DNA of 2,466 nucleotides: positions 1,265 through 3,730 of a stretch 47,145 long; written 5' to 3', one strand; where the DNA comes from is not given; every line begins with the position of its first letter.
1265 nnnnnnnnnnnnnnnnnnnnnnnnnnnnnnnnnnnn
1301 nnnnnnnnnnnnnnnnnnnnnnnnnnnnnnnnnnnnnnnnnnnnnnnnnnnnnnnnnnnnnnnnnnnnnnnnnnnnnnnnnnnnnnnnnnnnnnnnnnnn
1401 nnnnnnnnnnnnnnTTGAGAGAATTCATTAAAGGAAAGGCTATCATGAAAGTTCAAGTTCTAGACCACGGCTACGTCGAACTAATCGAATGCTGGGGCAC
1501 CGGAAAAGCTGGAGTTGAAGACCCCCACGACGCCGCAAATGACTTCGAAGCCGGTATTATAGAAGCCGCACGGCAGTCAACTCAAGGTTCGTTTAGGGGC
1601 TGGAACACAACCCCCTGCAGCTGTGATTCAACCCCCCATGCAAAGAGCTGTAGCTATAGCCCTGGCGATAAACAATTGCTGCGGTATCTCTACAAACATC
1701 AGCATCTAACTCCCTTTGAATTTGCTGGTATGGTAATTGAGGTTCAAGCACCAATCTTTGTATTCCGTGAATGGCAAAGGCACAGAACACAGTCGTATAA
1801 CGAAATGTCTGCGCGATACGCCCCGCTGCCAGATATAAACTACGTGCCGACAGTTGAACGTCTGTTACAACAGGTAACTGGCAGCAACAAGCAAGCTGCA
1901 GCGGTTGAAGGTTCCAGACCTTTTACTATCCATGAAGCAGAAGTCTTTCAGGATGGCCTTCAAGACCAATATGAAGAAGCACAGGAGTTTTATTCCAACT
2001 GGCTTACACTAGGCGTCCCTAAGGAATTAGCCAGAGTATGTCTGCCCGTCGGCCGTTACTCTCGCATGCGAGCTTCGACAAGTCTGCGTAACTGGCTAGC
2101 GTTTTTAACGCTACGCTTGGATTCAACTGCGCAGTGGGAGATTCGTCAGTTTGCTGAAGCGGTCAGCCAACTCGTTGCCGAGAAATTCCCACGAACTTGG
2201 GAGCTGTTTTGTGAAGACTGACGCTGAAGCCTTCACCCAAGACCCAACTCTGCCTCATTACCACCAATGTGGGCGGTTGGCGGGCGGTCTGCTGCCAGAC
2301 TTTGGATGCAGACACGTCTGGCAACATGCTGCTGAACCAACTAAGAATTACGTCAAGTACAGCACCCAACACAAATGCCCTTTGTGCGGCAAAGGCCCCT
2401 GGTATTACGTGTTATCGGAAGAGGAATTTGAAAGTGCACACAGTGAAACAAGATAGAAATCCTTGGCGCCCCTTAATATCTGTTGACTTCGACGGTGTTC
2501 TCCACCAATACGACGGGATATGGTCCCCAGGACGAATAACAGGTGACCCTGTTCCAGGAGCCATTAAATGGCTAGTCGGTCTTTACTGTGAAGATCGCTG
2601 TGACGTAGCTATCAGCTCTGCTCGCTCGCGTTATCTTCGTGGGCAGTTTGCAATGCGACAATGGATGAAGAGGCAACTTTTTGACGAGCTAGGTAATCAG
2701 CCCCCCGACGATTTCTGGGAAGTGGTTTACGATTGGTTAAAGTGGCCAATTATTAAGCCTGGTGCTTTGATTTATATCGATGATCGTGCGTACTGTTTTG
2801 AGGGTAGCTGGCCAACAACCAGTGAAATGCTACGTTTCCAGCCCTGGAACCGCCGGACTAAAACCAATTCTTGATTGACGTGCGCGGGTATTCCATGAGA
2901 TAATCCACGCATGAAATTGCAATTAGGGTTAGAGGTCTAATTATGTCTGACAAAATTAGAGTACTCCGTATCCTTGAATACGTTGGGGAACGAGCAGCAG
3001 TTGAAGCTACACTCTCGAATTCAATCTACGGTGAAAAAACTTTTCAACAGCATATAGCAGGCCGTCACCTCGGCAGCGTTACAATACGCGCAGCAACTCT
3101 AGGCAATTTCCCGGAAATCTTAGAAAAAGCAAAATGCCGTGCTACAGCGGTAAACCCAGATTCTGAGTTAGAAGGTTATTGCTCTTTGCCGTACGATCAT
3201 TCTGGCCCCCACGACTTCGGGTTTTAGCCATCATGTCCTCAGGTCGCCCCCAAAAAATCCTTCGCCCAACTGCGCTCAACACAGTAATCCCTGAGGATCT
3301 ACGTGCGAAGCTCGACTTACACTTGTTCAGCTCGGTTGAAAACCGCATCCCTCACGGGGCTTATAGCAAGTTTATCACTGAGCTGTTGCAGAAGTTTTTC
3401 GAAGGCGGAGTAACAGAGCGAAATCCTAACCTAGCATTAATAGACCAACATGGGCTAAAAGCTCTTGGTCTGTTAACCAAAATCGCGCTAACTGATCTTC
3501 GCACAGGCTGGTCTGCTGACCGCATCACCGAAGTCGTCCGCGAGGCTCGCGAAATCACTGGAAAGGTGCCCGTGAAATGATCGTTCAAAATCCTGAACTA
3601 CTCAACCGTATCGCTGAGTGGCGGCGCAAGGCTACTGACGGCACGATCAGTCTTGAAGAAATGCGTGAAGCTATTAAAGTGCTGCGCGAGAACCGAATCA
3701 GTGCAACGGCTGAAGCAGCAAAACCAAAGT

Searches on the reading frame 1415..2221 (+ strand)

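Call 30: search_protein_families(library=pfam, proteins=[window:1415-2221:+], max_evalue=0.01)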
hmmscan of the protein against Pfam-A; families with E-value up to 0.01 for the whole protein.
window:1415-2221:+ (268 aa): 1 family
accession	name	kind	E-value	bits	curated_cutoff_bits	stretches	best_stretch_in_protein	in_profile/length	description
PF02511.20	Thy1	-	1.2e-39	136.5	24.8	1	43-259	8-190/191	Thymidylate synthase complementing protein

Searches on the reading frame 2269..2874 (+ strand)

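Call 30: search_protein_families(library=pfam, proteins=[window:2269-2874:+], max_evalue=0.01)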
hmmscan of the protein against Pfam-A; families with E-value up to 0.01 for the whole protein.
window:2269-2874:+ (201 aa): 1 family
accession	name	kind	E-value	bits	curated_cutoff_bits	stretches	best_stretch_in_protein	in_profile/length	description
PF18143.6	HAD_SAK_2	-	0.0041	17.9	27.5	1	70-174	2-112/139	HAD domain in Swiss Army Knife RNA repair proteins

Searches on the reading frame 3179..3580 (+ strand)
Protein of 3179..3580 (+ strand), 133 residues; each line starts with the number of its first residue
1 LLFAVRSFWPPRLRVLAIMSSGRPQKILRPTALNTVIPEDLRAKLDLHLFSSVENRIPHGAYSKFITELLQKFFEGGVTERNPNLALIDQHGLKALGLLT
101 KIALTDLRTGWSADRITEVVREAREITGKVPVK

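Call 12: search_protein_families(library=phrogs, proteins=[window:3179-3580:+], max_evalue=0.001)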
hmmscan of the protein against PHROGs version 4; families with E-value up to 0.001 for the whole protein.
window:3179-3580:+ (133 aa): 0 families

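Call 13: search_protein_families(library=pfam, proteins=[window:3179-3580:+], max_evalue=0.01)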
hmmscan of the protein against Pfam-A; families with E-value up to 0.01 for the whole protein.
window:3179-3580:+ (133 aa): 0 families

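Call 40: search_solved_structures(query=window:3233-3580:+, max_evalue=10, show_alignments=2)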
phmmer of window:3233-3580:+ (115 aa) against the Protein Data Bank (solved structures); distinct sequences matched with E-value up to 10: 1.
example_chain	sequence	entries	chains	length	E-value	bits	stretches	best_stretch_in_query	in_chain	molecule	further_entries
2mgw_A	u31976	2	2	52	1.5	12.3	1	48-84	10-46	Next to BRCA1 gene 1 protein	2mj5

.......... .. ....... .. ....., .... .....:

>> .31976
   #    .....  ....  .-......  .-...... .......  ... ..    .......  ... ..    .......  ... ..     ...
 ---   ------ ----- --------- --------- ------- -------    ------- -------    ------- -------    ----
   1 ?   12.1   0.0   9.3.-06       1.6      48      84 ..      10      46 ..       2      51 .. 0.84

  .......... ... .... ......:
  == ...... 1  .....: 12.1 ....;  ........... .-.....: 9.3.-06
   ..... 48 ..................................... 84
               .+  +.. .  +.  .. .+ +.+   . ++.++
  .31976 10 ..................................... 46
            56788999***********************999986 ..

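Call 43: find_homologous_proteins(query=window:3233-3580:+, max_evalue=0.001)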
Query window:3233-3580:+ (115 aa): 17 proteins with E <= 0.001 among 23 candidates.
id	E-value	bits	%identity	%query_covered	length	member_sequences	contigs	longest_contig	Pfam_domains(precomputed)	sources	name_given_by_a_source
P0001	5.5e-68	244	100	100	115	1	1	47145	-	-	-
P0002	3.5e-32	129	56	98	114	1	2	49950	-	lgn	-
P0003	1.2e-29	120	50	98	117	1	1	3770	-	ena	-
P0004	1.1e-18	85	67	53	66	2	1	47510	-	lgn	-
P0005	8.7e-18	82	70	50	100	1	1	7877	-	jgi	jgi:hypothetical protein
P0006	3.4e-17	80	68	49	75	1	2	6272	-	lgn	-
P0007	3.6e-17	80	48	94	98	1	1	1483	-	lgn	-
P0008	3.9e-17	80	65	50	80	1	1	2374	-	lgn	-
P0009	8.0e-17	79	66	49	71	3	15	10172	-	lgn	-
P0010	2.0e-16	78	65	50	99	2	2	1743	-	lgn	-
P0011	2.6e-16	78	65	50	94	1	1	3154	-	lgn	-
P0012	4.0e-16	77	63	50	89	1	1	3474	-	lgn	-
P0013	4.3e-16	77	61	50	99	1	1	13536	-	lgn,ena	-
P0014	6.0e-16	76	41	97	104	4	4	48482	-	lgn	-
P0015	1.5e-15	75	44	94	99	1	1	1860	-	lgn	-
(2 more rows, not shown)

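Call 46: find_encoding_contigs(protein=P0002, flank=10000, max_places=2)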
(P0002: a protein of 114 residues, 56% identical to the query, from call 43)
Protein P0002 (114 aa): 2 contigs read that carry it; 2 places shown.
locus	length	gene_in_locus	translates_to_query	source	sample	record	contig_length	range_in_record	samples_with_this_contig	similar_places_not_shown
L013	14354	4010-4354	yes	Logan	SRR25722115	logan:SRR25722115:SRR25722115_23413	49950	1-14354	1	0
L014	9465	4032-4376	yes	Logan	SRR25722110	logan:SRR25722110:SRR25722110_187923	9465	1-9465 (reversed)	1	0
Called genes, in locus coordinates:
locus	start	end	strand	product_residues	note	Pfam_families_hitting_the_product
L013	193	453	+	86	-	-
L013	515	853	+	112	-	-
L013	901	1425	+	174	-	-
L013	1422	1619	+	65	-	-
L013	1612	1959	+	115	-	-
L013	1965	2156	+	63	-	-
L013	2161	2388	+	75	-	-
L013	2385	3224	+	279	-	PF02511:Thy1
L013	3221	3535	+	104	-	PF00196:GerE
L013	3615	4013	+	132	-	PF03819:MazG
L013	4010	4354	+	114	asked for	-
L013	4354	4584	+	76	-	-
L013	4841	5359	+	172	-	PF04542:Sigma70_r2, PF08281:Sigma70_r4_2, PF04545:Sigma70_r4 (weak)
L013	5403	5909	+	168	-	PF00486:Trans_reg_C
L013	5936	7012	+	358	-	-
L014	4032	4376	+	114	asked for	-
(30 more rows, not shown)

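Call 50: find_encoding_contigs(protein=P0004, flank=10000, max_places=1)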
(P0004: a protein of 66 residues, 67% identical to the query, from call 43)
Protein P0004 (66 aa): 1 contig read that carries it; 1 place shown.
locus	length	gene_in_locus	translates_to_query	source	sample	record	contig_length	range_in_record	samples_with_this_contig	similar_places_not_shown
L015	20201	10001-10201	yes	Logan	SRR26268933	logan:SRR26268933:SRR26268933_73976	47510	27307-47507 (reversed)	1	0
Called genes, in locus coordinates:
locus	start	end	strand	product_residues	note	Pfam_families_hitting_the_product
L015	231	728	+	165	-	-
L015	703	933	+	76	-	-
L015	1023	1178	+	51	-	-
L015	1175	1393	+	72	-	-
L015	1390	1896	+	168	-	PF19474:DUF6011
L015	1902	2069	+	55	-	-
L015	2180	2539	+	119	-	-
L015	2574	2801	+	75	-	-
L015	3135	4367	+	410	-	PF05970:PIF1 (faint), PF13245:AAA_19, PF13604:AAA_30, PF01443:Viral_helicase1 (faint), PF13538:UvrD_C_2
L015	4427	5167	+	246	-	-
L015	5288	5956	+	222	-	-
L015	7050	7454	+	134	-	-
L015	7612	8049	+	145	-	PF02945:Endonuclease_7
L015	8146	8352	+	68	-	-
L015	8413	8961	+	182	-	-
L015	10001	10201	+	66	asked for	-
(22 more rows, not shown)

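Call 51: find_encoding_contigs(protein=P0014, flank=10000, max_places=1)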
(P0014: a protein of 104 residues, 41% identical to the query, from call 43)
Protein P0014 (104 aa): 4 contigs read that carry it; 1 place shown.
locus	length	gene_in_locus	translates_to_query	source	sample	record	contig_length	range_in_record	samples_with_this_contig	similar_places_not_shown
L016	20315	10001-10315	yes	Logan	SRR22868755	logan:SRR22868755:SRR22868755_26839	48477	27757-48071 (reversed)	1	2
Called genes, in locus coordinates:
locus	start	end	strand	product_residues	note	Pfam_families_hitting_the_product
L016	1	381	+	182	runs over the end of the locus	-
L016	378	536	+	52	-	-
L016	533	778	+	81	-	-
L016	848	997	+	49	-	-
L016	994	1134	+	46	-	-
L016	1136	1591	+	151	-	PF19474:DUF6011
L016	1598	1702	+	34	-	-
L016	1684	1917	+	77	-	-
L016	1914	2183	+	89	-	-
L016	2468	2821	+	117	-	-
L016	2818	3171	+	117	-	-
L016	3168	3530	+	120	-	-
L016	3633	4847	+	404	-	PF13245:AAA_19, PF01443:Viral_helicase1 (faint), PF13604:AAA_30, PF13538:UvrD_C_2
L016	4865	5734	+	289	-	-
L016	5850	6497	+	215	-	-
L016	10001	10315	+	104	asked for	-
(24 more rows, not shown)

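Call 52: find_encoding_contigs(protein=P0013, flank=10000, max_places=1)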
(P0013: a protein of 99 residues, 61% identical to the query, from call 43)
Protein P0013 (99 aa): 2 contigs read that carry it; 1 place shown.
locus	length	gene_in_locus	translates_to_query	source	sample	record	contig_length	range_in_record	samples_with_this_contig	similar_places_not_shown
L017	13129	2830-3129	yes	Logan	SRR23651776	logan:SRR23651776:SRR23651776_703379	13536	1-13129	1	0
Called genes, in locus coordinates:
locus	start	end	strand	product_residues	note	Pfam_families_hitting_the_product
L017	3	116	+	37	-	?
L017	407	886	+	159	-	-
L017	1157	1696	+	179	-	-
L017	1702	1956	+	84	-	-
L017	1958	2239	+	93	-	-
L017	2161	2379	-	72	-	-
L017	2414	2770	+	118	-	PF00196:GerE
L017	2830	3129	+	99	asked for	-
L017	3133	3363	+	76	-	-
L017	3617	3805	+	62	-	-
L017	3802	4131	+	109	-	PF00486:Trans_reg_C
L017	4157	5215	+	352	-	-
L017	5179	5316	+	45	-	-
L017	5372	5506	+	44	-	-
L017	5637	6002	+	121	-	-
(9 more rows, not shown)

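Call 53: find_encoding_contigs(protein=P0005, flank=10000, max_places=1)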
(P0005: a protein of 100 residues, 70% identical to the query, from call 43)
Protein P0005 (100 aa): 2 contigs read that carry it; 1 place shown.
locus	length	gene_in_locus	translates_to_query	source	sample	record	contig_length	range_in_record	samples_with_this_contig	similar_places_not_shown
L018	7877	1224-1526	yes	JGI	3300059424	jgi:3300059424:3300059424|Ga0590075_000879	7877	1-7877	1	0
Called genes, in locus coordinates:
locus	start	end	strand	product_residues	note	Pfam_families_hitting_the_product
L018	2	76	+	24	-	?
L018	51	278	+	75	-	-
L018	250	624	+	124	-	PF08281:Sigma70_r4_2 (weak), PF00196:GerE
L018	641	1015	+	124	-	PF03819:MazG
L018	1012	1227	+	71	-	-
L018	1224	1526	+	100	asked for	-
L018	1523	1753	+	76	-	-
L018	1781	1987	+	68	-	-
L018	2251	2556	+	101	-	PF00486:Trans_reg_C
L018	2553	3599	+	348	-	-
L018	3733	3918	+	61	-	-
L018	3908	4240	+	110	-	-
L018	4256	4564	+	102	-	-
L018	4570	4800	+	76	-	PF23858:DUF7220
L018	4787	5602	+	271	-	PF18909:dGTP_diPhyd_N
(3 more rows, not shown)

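Call 59: find_related_loci(query=A1, collection=viral_contigs, flank=10000)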
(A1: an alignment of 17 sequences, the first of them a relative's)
Query A1 (115 aa) in viral_contigs; peptide patterns used: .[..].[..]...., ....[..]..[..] (x = any residue, [..] = any of these).
69 stretches matched a pattern; 43 encode a relative of the query (tblastn E <= 1e-3); 43 distinct loci.
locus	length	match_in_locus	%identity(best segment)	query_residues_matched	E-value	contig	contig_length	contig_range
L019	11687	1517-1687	67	1-57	3e-22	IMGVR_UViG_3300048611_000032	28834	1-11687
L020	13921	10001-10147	61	5-53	2e-15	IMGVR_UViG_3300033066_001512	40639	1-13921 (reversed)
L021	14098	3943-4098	56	5-56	7e-15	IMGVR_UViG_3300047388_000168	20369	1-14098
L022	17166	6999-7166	43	4-59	5e-14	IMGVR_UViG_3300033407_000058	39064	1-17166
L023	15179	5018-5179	44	4-57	9e-14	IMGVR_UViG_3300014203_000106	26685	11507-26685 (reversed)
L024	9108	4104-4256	51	4-54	1e-13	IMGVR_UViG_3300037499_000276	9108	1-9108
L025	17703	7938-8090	51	4-54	1e-13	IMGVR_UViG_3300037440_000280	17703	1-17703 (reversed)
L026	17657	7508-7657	50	4-53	4e-13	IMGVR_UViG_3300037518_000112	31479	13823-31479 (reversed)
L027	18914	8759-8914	44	5-56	2e-12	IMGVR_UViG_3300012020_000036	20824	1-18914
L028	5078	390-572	38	4-64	4e-12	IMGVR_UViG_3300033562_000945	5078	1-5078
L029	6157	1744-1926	38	4-64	4e-12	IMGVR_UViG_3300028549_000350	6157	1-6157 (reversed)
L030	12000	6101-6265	45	8-57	8e-12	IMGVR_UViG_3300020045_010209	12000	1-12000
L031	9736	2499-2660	46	4-57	1e-11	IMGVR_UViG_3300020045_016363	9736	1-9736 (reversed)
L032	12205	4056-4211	48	11-57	2e-11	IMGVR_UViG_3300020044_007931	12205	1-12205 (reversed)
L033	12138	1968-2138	40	1-57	2e-11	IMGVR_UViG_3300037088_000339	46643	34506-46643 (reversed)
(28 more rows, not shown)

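Call 64: predict_structure(alignment_id=A1)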
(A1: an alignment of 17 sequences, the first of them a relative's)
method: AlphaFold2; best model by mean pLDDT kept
length: 115 residues; sequences in the alignment: 17
mean_pLDDT: 74.4   pTM: 0.36
mean pLDDT of the five models: 74.4, 73.7, 72.8, 72.4, 70.5
residues with pLDDT >= 90: 1; 70-90: 76; 50-70: 32; < 50: 6
segments of 3 or more residues with pLDDT < 50: none
pLDDT, mean of each block of 10 residues (from residue 1): 57 70 87 89 85 74 51 75 80 81 81 54
secondary structure, 60 per line:
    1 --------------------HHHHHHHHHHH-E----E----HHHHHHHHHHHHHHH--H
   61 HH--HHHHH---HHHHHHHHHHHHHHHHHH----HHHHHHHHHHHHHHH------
elements in order: H21-31 H43-57 H65-69 H73-90 H95-109
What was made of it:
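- On Ribbon-helix-helix (Arc/MetJ/CopG) superfamily, for the protein 3233-3580: The AlphaFold monomer has helices 21-31 and 43-57 (pLDDT 85-89) after an extended N-terminus (call 64).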

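Call 68: fold_search(model_id=the predicted structure, library=pdb)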
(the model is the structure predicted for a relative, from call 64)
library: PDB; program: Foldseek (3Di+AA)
matches with E <= 10: 34; with E <= 0.001: 0
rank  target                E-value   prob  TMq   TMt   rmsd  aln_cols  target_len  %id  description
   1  8spe_E                2.5e+00  0.25  0.30  0.45  15.0        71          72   10  Crystal structure of Bax core domain BH3-groove dimer - tetrameric fraction P31 (released 2023-12-27)
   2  8spe_B                2.7e+00  0.23  0.29  0.45  15.2        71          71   15  Crystal structure of Bax core domain BH3-groove dimer - tetrameric fraction P31 (released 2023-12-27)
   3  8spe_e                3.0e+00  0.20  0.28  0.44  15.4        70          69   14  Crystal structure of Bax core domain BH3-groove dimer - tetrameric fraction P31 (released 2023-12-27)
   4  9evs_N                3.4e+00  0.10  0.28  0.28  16.0       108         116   16  Structure of the flowering plant mitoribosome with P-site tRNA (released 2025-09-03)
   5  8g1t_A                4.1e+00  0.14  0.28  0.42  14.5        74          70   15  Crystal structure of Bax core domain BH3-groove dimer - tetrameric fraction P21 (released 2023-12-27)
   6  3l9f_A                4.1e+00  0.13  0.34  0.24  18.4        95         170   13  The Crystal Structure of smu.1604c from Streptococcus mutans UA159 (released 2011-01-05)
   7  7msm_x                4.1e+00  0.13  0.27  0.07  12.4        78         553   14  Mtb 70SIC in complex with MtbEttA at Trans_R0 state (released 2022-02-02)
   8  9g3d_B                4.1e+00  0.11  0.29  0.11  10.3        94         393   13  Cryo-EM structure of SbmA in the inward-facing-narrow conformation bound to 2 sybodies (released 2025-07-23)
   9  9hdr_A                4.1e+00  0.09  0.30  0.04  10.1        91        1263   18  Human LINE-1 ORF2p target-primed reverse transcription complex with EN domain resolved (released 2025-03-12)
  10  8spe_F                4.7e+00  0.15  0.29  0.44  15.1        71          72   15  Crystal structure of Bax core domain BH3-groove dimer - tetrameric fraction P31 (released 2023-12-27)
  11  8g1t_H                5.0e+00  0.14  0.29  0.43  15.8        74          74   15  Crystal structure of Bax core domain BH3-groove dimer - tetrameric fraction P21 (released 2023-12-27)
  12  5zx2_D                5.3e+00  0.14  0.31  0.04   7.9        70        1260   17  Mycobacterium tuberculosis RNA polymerase transcription initiation complex with ECF sigma factor sigma H and 7nt RNA (released 2019-03-20)
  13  1skv_C                5.7e+00  0.16  0.26  0.43   3.6        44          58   11  Crystal Structure of D-63 from Sulfolobus Spindle Virus 1 (released 2004-07-13)
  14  8g1t_E                5.7e+00  0.15  0.29  0.46  14.8        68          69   10  Crystal structure of Bax core domain BH3-groove dimer - tetrameric fraction P21 (released 2023-12-27)
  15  9qo4_E                5.7e+00  0.06  0.30  0.13  21.7       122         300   14  Dissociation-state-3 of 9-subunit CSN and SCF (SKP1-SKP2-CKS1) complex (released 2026-02-04)
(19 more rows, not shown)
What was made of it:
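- Tried and rejected: The search with the RHH-like monomer gave nothing (call 68).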

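Call 71: search_protein_families(library=pfam, alignment_id=A1, max_evalue=10)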
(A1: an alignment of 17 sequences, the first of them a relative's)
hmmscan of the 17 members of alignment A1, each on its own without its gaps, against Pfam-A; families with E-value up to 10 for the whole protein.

A. member 1, P0001 (115 aa): 0 families

B. families by the number of members that match (of 17 scanned): 8 families
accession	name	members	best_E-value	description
PF20611.3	DUF6801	2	0.23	Family of unknown function (DUF6801)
PF13248.11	Zn_ribbon_3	1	0.017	zinc-ribbon domain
PF25153.1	TPR_AP5Z1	1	0.021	AP-5 complex subunit zeta-1, TPR repeats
PF13824.12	zf-Mss51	1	0.053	Zinc-finger of mitochondrial splicing suppressor 51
PF06464.16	DMAP_binding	1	0.067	DMAP1-binding Domain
PF05120.17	GvpG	1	0.079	Gas vesicle protein G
PF06397.17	Desulfoferrod_N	1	0.12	Desulfoferrodoxin, N-terminal domain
PF15865.11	Fanconi_A_N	1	0.3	Fanconi anaemia group A protein N terminus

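Call 118: search_protein_representatives(alignment_id=A1)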
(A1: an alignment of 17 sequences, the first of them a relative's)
Query: 17 sequences, 99 profile positions. Proteins with E-value up to 0.001 (for the whole library): 628; up to 1e-10: 183; up to 1e-30: 1. The best 150 are listed.
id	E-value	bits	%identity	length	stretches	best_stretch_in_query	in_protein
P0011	1.4e-34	134.2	-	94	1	1-78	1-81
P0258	1.6e-26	108.4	-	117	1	4-98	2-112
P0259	6.9e-26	106.4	-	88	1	5-76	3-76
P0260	1.4e-25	105.4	-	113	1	1-61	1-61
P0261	6.6e-25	103.2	-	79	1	1-69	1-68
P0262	1.1e-23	99.3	-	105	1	5-74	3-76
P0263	3.4e-23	97.7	-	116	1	4-77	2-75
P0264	3.4e-23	97.7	-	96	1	5-70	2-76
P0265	4.2e-23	97.4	-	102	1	5-70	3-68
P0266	5.7e-23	97.0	-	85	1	4-60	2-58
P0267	7.0e-23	96.7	-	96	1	5-60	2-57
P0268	1.4e-22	95.8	-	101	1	5-67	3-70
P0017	2.3e-22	95.1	-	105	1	7-67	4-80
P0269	3.7e-22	94.4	-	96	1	7-66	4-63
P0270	8.5e-22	93.3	-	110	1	4-64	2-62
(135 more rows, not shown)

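Call 120: search_protein_families(library=pfam, alignment_id=A4, max_evalue=1)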
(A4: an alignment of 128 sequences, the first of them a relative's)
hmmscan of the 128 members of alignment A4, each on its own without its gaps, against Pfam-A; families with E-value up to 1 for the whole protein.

A. member 1, P0001 (115 aa): 0 families

B. families by the number of members that match (of 128 scanned): 41 families (the first 25 are shown)
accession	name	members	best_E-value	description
PF18908.5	DUF5663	2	0.00077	Protein of unknown function (DUF5663)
PF16762.11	RHH_6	2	0.0049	Ribbon-helix-helix domain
PF08402.16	TOBE_2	1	0.0098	TOBE domain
PF24623.2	Phage_zn_bind_8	1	0.013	Putative DNA-binding phage zinc finger domain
PF04942.19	CC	1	0.014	CC domain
PF03958.22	Secretin_N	1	0.018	Bacterial type II/III secretion system short domain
PF11864.13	DUF3384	1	0.019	Domain of unknown function (DUF3384)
PF07878.17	RHH_5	1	0.021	CopG-like RHH_1 or ribbon-helix-helix domain, RHH_5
PF05810.19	NinF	1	0.024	NinF protein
PF03492.21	Methyltransf_7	1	0.028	SAM dependent carboxyl methyltransferase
PF15513.11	DUF4651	1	0.029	Domain of unknown function (DUF4651)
PF17918.6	TetR_C_15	1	0.032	Tetracyclin repressor-like, C-terminal domain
PF17840.6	Tugs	1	0.041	Tethering Ubl4a to BAGS domain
PF02591.20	Zn_ribbon_9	1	0.052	C4-type zinc ribbon domain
PF13248.11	Zn_ribbon_3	1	0.057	zinc-ribbon domain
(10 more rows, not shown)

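Call 121: search_solved_structures(query=A4, max_evalue=10, show_alignments=3)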
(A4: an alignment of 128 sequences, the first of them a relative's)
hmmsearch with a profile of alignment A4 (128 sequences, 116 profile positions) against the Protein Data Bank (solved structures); distinct sequences matched with E-value up to 10: 4.
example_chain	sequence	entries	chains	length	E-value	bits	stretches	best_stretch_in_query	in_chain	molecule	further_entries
3o3x_A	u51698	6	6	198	0.27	14.6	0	45-90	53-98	gp41-5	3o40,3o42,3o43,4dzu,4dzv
2cmr_A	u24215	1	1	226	0.99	12.8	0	45-95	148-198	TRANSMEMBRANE GLYCOPROTEIN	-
2xra_A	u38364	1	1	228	1.3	12.4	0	45-95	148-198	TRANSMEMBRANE PROTEIN GP41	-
3ma9_A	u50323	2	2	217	1.3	12.3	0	45-95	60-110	Transmembrane glycoprotein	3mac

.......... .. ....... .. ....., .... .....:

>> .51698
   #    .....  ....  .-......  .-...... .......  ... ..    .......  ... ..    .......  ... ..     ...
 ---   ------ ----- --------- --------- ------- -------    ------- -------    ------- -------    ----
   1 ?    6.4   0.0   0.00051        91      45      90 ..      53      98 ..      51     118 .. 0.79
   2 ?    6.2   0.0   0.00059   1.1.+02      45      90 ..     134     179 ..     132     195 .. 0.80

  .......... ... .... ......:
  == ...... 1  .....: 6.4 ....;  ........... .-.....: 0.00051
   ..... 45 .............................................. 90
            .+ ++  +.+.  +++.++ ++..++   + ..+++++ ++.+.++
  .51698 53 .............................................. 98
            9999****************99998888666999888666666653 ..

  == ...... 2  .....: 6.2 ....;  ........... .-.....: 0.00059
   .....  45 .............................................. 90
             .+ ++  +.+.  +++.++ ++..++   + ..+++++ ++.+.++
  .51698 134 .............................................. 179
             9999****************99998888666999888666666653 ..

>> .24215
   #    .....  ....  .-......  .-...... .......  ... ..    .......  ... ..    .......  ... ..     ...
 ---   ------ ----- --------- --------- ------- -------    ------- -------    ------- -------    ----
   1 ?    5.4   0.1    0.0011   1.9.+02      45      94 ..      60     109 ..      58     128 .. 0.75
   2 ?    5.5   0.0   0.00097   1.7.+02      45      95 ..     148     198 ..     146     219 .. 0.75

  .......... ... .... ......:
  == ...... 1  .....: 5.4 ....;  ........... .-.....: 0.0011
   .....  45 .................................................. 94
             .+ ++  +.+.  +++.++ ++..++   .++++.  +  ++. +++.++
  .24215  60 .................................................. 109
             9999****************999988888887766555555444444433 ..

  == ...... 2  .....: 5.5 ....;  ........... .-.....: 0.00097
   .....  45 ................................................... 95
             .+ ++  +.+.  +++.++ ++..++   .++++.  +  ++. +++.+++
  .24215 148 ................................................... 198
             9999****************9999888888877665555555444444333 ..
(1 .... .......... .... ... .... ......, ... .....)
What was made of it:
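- On Ribbon-helix-helix (Arc/MetJ/CopG) superfamily, for the protein 3233-3580: PDB sequence search is empty (calls 40, 121).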
